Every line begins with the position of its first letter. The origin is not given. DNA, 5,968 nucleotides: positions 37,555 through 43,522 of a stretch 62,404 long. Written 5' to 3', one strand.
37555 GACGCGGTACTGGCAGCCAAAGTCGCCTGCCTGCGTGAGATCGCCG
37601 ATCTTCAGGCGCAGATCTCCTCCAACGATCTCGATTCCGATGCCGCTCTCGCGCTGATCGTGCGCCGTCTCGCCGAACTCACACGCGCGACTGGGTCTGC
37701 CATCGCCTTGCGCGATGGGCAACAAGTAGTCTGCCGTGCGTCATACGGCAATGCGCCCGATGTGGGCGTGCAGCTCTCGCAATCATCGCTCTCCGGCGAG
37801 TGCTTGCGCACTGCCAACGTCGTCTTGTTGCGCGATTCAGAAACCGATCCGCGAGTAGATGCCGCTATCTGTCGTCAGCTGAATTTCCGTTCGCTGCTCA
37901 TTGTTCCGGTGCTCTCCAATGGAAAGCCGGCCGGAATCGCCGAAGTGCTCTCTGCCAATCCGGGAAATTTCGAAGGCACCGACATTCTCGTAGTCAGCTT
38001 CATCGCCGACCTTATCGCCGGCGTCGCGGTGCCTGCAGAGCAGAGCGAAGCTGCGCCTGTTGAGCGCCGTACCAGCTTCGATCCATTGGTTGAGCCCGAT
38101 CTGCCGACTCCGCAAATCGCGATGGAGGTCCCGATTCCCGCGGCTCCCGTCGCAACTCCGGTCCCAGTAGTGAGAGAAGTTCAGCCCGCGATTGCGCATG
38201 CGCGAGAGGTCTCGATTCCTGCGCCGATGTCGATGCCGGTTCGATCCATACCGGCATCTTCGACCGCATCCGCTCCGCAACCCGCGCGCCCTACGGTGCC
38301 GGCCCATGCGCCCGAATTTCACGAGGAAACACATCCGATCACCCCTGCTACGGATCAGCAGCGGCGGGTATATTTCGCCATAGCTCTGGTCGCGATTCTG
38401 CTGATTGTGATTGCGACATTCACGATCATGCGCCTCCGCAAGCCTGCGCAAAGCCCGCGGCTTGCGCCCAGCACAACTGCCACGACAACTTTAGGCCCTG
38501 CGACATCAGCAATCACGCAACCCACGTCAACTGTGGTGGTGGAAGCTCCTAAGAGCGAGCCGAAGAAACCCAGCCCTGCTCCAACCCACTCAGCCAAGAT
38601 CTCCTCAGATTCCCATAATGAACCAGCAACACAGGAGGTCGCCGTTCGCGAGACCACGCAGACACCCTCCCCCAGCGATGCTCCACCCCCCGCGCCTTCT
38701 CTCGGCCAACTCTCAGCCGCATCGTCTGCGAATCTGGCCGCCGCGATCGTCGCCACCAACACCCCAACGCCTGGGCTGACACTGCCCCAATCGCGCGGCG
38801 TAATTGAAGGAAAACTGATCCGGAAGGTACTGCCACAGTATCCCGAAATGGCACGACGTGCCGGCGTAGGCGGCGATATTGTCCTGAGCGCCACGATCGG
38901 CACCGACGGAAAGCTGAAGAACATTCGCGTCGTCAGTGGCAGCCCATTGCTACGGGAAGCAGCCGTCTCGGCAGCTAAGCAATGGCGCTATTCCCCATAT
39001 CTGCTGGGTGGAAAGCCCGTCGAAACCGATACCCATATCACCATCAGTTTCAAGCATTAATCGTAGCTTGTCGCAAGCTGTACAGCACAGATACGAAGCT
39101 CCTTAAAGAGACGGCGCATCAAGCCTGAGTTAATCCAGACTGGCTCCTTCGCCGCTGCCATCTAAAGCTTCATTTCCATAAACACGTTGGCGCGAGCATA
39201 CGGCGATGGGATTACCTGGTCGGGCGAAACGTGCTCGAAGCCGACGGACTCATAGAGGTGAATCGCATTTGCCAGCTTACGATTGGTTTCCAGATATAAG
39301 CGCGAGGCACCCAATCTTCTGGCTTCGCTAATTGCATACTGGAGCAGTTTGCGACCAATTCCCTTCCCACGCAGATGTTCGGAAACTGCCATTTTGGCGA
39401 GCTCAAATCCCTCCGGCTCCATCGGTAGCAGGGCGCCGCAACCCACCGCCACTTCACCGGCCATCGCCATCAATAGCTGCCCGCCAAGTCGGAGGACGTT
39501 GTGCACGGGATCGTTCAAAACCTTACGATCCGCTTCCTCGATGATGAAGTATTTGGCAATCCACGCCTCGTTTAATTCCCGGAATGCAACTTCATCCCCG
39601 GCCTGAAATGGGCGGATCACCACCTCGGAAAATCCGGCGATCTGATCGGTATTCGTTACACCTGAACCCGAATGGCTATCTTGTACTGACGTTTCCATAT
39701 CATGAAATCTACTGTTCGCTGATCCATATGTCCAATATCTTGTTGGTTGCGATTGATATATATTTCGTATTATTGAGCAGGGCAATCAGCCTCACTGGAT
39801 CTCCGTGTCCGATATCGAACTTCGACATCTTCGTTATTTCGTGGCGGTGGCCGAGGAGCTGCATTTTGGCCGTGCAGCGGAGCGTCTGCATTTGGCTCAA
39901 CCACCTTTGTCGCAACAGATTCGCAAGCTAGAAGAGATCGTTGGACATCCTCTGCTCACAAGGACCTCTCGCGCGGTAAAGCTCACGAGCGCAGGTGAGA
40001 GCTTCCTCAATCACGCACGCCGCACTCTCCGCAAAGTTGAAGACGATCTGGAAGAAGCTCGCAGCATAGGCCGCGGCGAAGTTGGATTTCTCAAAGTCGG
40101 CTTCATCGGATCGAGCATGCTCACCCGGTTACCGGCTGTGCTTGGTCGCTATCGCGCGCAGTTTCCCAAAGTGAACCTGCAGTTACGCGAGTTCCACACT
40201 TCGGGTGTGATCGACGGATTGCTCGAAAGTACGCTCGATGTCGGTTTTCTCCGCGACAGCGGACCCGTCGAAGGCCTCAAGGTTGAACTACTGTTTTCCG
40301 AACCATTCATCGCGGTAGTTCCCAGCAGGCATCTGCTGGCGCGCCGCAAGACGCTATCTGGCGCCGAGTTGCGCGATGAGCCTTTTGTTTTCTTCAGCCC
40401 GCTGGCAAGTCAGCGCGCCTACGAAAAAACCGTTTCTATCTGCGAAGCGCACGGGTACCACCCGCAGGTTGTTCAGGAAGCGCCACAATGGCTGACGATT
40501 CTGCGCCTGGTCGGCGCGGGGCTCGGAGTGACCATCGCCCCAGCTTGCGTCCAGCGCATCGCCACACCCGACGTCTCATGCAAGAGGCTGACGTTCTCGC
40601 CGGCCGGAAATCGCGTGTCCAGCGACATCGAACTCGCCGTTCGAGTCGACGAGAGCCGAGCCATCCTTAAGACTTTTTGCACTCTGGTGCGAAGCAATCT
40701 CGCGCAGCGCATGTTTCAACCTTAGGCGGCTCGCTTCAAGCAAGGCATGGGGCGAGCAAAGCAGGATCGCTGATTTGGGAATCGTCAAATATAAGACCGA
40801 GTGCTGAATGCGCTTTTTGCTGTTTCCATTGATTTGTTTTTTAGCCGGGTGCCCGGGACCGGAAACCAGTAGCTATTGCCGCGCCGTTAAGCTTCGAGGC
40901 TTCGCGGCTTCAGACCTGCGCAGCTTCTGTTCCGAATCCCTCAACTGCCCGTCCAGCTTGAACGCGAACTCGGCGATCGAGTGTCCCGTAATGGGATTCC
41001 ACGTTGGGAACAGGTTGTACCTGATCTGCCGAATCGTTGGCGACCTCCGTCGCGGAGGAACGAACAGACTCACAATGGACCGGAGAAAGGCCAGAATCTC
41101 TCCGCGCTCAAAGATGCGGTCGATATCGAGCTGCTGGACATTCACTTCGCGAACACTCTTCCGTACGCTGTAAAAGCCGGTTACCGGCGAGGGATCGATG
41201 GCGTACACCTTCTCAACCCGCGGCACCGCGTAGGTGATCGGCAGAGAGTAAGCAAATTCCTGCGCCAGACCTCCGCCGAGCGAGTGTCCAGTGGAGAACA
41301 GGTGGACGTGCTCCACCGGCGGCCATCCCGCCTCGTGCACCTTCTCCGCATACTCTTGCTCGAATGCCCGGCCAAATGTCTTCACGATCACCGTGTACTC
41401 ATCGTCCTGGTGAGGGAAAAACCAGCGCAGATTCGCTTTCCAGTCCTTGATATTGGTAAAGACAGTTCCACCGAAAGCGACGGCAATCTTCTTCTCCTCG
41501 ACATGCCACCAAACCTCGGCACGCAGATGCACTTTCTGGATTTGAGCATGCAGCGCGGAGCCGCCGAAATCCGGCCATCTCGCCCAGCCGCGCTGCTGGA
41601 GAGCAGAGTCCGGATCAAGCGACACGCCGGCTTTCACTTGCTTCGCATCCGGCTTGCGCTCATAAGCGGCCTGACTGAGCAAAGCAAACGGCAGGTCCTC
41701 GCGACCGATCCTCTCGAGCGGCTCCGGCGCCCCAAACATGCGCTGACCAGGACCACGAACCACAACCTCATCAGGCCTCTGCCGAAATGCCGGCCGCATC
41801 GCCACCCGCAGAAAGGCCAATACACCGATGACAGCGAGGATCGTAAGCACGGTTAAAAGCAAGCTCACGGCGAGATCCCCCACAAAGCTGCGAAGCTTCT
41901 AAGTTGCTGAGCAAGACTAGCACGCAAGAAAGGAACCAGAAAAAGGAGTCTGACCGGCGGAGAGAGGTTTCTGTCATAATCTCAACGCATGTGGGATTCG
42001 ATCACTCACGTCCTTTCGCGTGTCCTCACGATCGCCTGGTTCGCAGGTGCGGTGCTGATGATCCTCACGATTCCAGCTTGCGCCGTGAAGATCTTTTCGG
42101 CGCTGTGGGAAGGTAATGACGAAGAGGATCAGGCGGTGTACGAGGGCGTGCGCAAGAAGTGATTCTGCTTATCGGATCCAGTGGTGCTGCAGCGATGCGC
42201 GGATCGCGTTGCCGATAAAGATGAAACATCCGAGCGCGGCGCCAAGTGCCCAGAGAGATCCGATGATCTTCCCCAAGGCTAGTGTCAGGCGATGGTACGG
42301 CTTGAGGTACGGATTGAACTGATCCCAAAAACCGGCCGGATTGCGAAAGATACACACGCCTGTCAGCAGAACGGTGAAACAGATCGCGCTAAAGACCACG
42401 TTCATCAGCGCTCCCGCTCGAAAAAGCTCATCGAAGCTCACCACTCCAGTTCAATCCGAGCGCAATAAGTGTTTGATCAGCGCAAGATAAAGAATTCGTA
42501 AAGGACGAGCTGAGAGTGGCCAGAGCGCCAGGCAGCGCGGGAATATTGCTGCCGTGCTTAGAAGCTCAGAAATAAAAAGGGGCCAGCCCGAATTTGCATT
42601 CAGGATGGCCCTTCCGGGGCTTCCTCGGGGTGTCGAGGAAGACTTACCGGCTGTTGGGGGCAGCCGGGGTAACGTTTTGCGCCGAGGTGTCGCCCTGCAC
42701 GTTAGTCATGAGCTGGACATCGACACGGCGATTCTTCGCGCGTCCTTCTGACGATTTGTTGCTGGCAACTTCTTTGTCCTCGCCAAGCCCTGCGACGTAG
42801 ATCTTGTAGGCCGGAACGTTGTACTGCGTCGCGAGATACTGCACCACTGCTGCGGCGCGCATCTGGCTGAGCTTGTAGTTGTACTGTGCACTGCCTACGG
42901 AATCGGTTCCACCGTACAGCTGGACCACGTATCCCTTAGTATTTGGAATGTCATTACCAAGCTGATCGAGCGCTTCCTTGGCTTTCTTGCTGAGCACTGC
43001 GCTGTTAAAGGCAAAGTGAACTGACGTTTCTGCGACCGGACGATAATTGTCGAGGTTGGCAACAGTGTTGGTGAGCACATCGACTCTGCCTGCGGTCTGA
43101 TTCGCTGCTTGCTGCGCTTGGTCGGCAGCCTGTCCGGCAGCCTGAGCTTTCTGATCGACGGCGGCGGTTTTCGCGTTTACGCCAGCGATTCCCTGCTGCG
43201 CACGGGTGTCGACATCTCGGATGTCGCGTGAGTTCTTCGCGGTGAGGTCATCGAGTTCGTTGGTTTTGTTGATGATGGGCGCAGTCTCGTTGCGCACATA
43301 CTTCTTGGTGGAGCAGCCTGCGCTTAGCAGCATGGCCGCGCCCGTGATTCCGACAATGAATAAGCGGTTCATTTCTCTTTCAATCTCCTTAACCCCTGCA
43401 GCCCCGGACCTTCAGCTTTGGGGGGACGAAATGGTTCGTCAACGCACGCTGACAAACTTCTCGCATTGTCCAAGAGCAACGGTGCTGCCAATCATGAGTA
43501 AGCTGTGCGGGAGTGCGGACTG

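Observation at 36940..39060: PilZ-GAF-TM-TonB_C fusion: a possibly c-di-GMP/ligand-gated TonB-like protein, preceded by a tiny coiled-coil gene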

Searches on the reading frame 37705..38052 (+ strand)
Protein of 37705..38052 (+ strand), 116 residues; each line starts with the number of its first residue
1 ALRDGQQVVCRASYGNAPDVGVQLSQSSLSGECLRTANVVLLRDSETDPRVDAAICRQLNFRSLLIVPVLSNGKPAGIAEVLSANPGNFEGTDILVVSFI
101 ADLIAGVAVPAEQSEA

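Call 85: search_solved_structures(query=window:37705-38052:+, max_evalue=10, show_alignments=5)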
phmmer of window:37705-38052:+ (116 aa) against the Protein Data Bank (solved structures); distinct sequences matched with E-value up to 10: 9.
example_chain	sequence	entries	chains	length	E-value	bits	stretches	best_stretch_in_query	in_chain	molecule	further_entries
5w10_A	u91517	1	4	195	0.00061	22.8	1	26-108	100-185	cGMP-specific phosphodiesterase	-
2zmf_A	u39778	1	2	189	0.0069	19.4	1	26-92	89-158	cAMP and cAMP-inhibited cGMP 3',5'-cyclic phosphodiesterase 10A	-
3mmh_A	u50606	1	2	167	0.017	18.1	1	38-104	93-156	Methionine-R-sulfoxide reductase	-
3e0y_A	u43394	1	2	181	0.02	17.9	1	2-106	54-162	Conserved domain protein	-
4mmn_A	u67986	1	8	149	0.2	14.7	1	44-106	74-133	Putative uncharacterized protein Ta0848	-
4mn7_A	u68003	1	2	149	0.22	14.6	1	44-106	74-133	Putative uncharacterized protein Ta0848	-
3p01_A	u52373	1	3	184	0.39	13.7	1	11-105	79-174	Two-component response regulator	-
4mcw_A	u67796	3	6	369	0.81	12.7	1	27-82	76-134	Metal dependent phosphohydrolase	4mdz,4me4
3rfb_A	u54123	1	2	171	1.1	12.3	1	3-101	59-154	Putative uncharacterized protein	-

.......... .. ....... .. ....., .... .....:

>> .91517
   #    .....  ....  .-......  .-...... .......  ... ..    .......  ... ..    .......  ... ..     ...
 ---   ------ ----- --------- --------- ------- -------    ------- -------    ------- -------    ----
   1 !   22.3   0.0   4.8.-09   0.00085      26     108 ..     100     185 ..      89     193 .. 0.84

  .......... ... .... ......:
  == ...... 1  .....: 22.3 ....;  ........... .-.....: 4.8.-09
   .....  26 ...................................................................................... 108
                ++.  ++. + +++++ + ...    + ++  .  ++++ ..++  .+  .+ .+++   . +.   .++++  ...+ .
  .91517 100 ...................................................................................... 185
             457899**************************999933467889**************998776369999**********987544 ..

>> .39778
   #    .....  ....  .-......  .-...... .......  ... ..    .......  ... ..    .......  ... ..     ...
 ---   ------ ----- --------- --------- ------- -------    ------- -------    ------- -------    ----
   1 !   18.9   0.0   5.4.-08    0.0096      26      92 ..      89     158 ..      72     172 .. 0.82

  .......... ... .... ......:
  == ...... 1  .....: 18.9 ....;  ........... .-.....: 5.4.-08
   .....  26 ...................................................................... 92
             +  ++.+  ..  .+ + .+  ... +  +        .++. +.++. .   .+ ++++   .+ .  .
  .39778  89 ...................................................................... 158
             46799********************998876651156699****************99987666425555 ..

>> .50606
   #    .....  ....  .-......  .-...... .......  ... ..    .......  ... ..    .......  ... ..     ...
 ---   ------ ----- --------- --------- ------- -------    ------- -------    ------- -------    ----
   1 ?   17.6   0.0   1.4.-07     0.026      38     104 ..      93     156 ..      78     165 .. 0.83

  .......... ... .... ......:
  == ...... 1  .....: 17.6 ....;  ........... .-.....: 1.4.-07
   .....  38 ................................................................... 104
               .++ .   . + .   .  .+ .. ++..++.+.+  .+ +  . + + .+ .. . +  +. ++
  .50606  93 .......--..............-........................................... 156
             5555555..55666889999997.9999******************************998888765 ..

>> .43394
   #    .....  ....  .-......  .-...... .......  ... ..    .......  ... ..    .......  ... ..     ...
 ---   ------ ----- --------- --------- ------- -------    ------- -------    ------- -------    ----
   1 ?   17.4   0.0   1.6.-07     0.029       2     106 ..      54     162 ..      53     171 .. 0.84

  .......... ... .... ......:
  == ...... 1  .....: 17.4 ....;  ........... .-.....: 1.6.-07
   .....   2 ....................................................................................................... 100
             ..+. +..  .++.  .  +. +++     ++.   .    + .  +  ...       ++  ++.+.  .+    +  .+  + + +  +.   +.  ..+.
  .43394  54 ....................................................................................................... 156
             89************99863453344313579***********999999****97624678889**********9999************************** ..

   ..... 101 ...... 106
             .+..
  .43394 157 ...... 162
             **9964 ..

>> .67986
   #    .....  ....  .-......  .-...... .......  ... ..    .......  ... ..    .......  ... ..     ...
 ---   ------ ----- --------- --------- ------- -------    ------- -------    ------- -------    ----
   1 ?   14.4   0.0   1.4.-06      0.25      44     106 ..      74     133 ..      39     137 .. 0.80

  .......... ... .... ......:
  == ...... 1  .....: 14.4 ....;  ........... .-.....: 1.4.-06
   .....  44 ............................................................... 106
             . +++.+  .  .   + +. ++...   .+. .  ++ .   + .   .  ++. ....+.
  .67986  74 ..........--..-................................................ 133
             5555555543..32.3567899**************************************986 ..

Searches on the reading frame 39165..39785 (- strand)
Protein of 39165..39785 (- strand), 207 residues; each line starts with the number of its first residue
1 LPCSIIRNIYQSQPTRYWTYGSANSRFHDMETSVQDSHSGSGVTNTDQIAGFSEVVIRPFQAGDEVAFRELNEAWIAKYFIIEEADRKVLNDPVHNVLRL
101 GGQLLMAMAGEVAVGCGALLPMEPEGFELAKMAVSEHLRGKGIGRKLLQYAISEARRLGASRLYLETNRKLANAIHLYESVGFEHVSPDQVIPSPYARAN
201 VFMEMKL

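Call 7: search_protein_families(library=pfam, proteins=[window:39165-39785:-], max_evalue=0.001)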
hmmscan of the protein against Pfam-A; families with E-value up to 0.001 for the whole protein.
window:39165-39785:- (207 aa): 7 families
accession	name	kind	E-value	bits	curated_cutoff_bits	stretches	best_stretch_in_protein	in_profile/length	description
PF00583.31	Acetyltransf_1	-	1.9e-17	64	20.7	1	97-183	28-116/116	Acetyltransferase (GNAT) family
PF13508.13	Acetyltransf_7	-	8.5e-15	55.3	27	1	105-184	6-83/84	Acetyltransferase (GNAT) domain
PF13673.13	Acetyltransf_10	-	7.5e-10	39.3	23.6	1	103-190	32-114/128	Acetyltransferase (GNAT) domain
PF14542.12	Acetyltransf_CG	-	0.00017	22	30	0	129-159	27-57/80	GCN5-related N-acetyl-transferase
PF08445.16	FR47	-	0.00047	20.5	22.1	0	127-186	22-80/86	FR47-like protein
PF24553.2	Rv0428c_C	-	0.00074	19.7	27.2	0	99-184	130-216/224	Probable histone acetyltransferase Rv0428c C-terminal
PF17013.11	Acetyltransf_15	-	0.00099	19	35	0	122-183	68-136/210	Putative acetyl-transferase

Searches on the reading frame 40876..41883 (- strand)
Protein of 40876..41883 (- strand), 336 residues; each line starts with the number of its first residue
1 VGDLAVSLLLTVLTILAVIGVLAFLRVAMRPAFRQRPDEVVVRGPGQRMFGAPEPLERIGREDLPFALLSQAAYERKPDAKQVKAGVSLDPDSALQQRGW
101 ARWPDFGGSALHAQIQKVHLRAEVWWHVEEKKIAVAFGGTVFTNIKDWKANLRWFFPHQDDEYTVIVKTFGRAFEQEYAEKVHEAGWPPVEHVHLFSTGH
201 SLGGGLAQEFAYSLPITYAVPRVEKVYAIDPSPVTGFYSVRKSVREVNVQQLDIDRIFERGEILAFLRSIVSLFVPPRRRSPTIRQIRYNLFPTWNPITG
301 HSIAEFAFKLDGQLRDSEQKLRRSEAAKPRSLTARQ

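Call 7: search_protein_families(library=pfam, proteins=[window:40876-41883:-], max_evalue=0.001)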
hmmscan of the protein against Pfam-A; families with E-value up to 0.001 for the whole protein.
window:40876-41883:- (336 aa): 1 family
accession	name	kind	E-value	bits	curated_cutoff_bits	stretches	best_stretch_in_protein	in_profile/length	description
PF01764.32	Lipase_3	-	0.00027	21.3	22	1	135-229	2-100/140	Lipase (class 3)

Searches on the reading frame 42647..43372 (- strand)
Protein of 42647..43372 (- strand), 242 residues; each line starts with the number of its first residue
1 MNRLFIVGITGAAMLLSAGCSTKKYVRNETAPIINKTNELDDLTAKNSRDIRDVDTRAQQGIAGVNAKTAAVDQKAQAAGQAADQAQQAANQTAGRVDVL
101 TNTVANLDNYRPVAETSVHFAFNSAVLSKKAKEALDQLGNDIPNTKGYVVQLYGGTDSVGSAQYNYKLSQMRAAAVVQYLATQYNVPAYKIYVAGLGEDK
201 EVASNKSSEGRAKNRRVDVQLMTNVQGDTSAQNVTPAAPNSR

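Call 7: search_protein_families(library=pfam, proteins=[window:42647-43372:-], max_evalue=0.001)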
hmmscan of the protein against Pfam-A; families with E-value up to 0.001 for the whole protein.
window:42647-43372:- (242 aa): 1 family
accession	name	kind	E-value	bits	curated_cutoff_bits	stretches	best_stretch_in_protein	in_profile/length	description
PF00691.25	OmpA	-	3.6e-19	69.4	27.2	1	120-215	2-98/98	OmpA family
